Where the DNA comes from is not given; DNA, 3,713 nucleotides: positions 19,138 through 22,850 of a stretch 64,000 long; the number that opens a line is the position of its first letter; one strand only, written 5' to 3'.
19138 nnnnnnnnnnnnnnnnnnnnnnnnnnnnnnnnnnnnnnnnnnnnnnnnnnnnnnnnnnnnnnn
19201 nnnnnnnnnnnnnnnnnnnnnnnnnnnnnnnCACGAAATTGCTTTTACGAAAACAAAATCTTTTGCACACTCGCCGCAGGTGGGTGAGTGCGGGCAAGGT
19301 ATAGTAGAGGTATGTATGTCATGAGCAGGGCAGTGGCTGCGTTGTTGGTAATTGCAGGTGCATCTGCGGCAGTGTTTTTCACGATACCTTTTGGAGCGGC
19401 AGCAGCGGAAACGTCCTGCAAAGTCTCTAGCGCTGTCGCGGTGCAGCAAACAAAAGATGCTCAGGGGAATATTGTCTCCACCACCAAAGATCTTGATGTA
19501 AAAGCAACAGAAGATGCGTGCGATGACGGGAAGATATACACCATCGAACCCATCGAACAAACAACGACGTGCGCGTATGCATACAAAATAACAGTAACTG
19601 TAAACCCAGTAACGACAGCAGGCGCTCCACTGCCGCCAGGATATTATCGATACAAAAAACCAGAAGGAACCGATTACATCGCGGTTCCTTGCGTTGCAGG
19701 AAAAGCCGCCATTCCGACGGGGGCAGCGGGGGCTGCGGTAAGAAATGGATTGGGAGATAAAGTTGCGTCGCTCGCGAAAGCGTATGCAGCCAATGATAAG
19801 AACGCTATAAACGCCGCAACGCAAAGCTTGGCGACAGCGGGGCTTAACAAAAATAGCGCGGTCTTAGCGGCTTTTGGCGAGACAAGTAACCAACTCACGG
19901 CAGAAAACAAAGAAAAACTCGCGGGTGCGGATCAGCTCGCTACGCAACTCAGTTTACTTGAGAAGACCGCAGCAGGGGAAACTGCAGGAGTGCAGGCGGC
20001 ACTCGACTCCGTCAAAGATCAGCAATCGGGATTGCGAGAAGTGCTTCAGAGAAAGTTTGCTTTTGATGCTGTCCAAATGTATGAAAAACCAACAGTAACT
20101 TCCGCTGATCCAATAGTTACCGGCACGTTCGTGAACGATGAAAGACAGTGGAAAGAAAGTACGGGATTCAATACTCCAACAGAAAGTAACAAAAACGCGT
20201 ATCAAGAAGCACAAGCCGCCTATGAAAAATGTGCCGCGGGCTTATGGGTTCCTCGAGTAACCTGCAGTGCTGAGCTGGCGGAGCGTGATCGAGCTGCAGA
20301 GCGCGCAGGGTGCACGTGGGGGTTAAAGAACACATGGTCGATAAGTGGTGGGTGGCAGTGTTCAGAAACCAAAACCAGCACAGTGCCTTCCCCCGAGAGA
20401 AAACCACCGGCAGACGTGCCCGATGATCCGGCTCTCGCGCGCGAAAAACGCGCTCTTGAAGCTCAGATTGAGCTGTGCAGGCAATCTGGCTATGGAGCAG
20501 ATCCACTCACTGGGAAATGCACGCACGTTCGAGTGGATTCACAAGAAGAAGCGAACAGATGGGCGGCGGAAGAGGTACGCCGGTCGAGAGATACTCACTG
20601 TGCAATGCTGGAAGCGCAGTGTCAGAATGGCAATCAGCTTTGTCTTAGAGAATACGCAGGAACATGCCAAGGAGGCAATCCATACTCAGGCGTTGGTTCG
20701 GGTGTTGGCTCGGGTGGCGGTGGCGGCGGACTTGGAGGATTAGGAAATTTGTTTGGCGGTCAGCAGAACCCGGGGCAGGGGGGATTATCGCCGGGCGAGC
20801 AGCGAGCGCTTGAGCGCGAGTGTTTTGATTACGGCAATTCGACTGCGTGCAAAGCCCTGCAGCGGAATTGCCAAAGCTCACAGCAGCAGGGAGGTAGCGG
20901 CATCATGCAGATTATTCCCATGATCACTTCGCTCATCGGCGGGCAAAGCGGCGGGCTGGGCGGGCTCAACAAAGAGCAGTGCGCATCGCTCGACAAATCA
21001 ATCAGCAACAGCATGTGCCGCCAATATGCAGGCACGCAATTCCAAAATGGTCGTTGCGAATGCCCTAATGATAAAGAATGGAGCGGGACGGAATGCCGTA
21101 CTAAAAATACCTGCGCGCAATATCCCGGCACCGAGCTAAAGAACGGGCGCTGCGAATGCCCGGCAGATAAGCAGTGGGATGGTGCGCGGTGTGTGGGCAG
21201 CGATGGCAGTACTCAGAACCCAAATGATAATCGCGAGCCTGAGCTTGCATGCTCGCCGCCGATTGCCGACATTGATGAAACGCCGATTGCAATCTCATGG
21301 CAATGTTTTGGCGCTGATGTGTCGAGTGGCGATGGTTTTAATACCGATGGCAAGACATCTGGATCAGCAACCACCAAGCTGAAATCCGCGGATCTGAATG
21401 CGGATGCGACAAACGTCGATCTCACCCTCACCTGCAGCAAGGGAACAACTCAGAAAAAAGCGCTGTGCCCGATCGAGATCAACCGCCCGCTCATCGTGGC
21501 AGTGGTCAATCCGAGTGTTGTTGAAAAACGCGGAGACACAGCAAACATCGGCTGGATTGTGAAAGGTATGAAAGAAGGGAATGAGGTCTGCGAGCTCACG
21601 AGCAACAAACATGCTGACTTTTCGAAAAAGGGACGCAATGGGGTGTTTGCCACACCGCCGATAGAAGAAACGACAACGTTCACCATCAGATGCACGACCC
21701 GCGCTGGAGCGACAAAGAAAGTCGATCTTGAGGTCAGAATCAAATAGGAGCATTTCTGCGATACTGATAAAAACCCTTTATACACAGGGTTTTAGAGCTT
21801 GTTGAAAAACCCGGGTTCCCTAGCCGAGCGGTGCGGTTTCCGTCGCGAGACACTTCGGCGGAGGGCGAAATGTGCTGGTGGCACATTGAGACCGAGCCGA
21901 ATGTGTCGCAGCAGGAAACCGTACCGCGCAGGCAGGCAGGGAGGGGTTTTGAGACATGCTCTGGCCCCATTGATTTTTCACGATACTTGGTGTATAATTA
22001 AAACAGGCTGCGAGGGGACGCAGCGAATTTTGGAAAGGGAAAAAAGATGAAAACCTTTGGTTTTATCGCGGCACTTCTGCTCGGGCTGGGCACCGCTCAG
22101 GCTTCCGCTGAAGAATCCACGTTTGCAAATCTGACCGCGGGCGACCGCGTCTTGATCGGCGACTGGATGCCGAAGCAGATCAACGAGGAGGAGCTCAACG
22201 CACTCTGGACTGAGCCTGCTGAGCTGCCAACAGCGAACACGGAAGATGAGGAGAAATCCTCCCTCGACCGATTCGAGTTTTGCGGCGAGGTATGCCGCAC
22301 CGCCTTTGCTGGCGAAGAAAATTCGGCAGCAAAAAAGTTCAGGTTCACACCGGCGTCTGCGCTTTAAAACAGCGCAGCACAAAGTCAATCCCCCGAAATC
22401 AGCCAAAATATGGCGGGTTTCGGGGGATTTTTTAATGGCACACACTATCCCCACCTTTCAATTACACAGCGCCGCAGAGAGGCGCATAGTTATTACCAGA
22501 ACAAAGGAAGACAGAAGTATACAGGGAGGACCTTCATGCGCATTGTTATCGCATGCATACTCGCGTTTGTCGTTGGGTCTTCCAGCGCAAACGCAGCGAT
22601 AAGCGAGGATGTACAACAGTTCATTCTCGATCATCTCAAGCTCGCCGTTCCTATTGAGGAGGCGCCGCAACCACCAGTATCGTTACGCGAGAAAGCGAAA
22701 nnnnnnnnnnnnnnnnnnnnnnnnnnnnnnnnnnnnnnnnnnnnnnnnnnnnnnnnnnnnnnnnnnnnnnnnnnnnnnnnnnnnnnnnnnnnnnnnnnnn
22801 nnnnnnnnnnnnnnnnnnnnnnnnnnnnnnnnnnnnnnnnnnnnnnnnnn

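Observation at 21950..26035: Secreted GH73-like plus Amidase_2-like hydrolase flanked by two small secreted proteins under near-identical duplicated promoters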

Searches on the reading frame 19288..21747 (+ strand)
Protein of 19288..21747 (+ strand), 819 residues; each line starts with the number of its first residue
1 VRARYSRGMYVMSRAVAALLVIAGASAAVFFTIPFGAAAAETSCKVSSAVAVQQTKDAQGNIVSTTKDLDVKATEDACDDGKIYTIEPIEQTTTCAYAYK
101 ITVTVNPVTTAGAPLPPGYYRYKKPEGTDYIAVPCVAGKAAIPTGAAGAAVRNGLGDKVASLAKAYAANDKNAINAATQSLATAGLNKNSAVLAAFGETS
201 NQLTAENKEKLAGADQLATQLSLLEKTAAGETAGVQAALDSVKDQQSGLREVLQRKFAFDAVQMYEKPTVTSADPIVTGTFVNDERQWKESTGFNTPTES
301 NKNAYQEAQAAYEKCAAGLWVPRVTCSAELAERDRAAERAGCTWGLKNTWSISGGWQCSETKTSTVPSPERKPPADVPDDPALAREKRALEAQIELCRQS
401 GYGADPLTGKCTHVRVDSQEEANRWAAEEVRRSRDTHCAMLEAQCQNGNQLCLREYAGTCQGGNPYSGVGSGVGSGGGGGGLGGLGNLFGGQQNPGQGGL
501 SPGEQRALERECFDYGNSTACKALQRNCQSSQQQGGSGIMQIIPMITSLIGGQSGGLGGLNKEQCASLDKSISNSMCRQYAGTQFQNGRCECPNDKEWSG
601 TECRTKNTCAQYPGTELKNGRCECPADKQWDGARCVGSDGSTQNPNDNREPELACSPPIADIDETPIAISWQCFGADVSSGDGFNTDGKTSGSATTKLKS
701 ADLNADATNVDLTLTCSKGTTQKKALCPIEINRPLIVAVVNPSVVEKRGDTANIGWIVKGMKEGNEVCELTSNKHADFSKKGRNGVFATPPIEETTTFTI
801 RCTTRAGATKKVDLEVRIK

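Call 8: search_protein_families(library=pfam, proteins=[window:19288-21747:+], max_evalue=1)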
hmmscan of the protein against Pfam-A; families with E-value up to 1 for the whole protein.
window:19288-21747:+ (819 aa): 2 families
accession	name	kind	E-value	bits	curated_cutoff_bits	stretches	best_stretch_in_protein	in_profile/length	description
PF22257.2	GPR128_N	-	0.43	11.2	27.2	1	585-611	2-26/81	GPR128, N-terminal domain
PF23427.1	EGF_4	-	0.59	10.6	27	0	583-596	18-31/40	EGF-like domain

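Call 79: search_protein_families(library=padloc, proteins=[window:19288-21747:+], max_evalue=0.1)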
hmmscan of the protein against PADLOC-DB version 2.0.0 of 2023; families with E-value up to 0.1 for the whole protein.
window:19288-21747:+ (819 aa): 0 families

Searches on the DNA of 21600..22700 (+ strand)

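Call 14: search_rna_families(source=window, start=21600, end=22700, threshold=evalue, max_evalue=10, show_alignments=2)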
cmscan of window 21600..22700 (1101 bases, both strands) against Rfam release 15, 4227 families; matches with E-value up to 10: 9.
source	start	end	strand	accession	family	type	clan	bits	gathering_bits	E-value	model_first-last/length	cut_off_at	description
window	22313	22431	+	RF04178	BTnc005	Gene; sRNA;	-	22.3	174.8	0.013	1-205/205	no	Bacteroides sRNA BTnc005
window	22388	22428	+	RF03316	mir-1263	Gene; miRNA;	-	22.1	95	0.26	1-84/84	no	mir-1263 microRNA precursor family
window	22543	22616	+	RF00076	mir-181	Gene; miRNA;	-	15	45.5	8.5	1-83/83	no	mir-181 microRNA precursor family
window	22241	22278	+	RF01128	sR43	Gene; snRNA; snoRNA; CD-box;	-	14.7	45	0.69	1-56/56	no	Small nucleolar RNA sR42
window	22355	22491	+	RF01399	isrQ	Gene; sRNA;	-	14.4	50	6.6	1-162/162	no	isrQ Hfq binding RNA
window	22398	22452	-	RF01734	Fluoride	Cis-reg; riboswitch;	-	14.1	34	0.69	10-49/64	no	Fluoride riboswitch aptamer (crcB RNA motif)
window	22498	22554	-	RF02480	GlsR14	Gene; snRNA; snoRNA; CD-box;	-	14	90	2.1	1-68/68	no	Small nucleolar RNA GlsR14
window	22429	22463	+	RF01519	CC0196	Gene; sRNA;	-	12.4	35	8.3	1-58/58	no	Caulobacter sRNA CC0196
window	22158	22224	+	RF01152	sR1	Gene; snRNA; snoRNA; CD-box;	-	10.6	45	7.5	1-57/57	no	Small nucleolar RNA sR1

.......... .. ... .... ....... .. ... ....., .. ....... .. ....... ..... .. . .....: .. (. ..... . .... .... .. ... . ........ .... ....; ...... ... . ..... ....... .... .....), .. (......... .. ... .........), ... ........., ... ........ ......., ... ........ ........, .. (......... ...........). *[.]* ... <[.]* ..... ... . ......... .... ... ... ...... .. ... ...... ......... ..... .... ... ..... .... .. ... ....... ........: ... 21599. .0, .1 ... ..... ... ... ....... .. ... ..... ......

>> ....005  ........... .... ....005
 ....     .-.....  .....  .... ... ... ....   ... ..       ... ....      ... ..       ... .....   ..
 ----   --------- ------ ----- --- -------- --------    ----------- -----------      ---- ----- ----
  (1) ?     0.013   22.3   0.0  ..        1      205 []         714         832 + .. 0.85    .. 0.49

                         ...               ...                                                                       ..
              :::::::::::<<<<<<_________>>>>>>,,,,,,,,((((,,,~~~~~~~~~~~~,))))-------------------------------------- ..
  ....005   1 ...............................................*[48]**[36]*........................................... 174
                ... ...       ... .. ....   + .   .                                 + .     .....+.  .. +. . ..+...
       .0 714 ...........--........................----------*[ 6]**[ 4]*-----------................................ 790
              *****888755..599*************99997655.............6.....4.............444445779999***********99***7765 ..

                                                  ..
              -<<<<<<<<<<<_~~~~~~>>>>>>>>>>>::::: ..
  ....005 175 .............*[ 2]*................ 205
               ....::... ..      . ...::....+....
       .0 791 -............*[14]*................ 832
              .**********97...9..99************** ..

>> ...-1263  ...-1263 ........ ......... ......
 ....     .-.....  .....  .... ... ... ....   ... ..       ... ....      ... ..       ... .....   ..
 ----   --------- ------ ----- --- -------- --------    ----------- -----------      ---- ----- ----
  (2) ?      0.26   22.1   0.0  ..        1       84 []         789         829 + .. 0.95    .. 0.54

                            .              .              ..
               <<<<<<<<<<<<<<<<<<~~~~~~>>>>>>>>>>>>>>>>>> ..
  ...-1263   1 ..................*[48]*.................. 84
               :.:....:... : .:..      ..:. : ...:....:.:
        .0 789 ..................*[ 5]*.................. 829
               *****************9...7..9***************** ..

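Call 96: build_rna_model(alignment_id=A13, structure=none)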
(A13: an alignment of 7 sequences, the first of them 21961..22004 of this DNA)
Model R1 built from alignment A13 (7 sequences, 46 columns); structure: none (sequence only).
model positions 44; base pairs 0; branch points 0; effective number of sequences 7; information 0.866 bits per position. No base pairs: searches with it score sequence only.

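Call 97: search_with_rna_model(model_id=R1, sources=[window, L006, L007, L008, L009, L010, L011, L012, L013], max_evalue=10)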
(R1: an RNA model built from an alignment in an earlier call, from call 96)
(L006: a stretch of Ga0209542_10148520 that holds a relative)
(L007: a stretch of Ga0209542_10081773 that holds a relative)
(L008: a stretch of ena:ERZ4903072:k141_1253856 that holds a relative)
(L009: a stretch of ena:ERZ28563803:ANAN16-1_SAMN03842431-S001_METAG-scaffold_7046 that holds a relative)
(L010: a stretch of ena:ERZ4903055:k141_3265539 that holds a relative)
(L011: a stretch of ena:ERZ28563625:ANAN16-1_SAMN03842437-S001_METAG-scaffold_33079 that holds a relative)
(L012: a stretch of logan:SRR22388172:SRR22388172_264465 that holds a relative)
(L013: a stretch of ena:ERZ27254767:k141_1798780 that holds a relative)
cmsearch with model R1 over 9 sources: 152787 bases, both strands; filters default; matches with E-value up to 10: 10.
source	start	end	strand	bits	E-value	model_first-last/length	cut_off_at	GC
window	25583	25623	+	40.8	2.5e-11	3-43/44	-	0.37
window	21962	22003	+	40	4.3e-11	2-43/44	-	0.33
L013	8574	8613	+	39.5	6.3e-11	4-43/44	-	0.28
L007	2408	2446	+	39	9.2e-11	5-43/44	-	0.21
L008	4997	5038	+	36.6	5.1e-10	2-43/44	-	0.33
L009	8646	8687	+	36.6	5.1e-10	2-43/44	-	0.33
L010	150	191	+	36.6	5.1e-10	2-43/44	-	0.33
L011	852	893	+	36.6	5.1e-10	2-43/44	-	0.33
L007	412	452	+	35.3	1.3e-09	2-42/44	-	0.34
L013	6461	6499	+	33.8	3.9e-09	3-42/44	-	0.23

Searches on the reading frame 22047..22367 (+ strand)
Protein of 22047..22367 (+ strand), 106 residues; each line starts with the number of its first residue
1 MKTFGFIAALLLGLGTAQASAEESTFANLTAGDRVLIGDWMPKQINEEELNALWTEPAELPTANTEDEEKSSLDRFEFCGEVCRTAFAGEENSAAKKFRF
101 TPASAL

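Call 8: search_protein_families(library=pfam, proteins=[window:22047-22367:+], max_evalue=1)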
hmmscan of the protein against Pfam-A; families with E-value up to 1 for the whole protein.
window:22047-22367:+ (106 aa): 1 family
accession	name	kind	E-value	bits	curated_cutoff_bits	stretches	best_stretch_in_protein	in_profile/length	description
PF04522.18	BBMV_Gp1_N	-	0.11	12.5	27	1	37-84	119-166/242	Broad bean mottle virus, Gp1, N-terminal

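Call 21: search_protein_families(library=ncbifam, proteins=[window:22047-22367:+], max_evalue=1)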
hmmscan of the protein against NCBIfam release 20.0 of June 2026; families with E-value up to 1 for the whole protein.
window:22047-22367:+ (106 aa): 1 family
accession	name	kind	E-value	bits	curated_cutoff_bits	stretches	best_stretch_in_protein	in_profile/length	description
TIGR04565.1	OMP_myx_plus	subfamily_domain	0.072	13.1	60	1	2-41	83-126/161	outer membrane beta-barrel domain-containing protein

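Call 22: search_protein_families(library=phrogs, proteins=[window:22047-22367:+], max_evalue=1)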
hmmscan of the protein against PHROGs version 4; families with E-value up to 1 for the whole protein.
window:22047-22367:+ (106 aa): 0 families

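Call 26: search_solved_structures(query=window:22047-22367:+, max_evalue=10)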
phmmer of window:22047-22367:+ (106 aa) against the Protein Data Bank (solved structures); distinct sequences matched with E-value up to 10: 2.
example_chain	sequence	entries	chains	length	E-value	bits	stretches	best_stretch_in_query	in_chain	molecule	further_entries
7bw9_A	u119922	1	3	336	0.067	16.7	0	31-79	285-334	Serine acetyltransferase 1, putative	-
7udj_H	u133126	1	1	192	0.3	14.7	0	63-92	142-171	De novo designed helical repeat protein RPB_PEW3_R4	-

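Call 79: search_protein_families(library=padloc, proteins=[window:22047-22367:+], max_evalue=0.1)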
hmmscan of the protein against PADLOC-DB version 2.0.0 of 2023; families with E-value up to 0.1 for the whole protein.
window:22047-22367:+ (106 aa): 1 family
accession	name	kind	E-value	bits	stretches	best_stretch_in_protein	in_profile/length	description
PDLC02567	DrmA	-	0.023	9.7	1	14-97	561-642/1750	DrmA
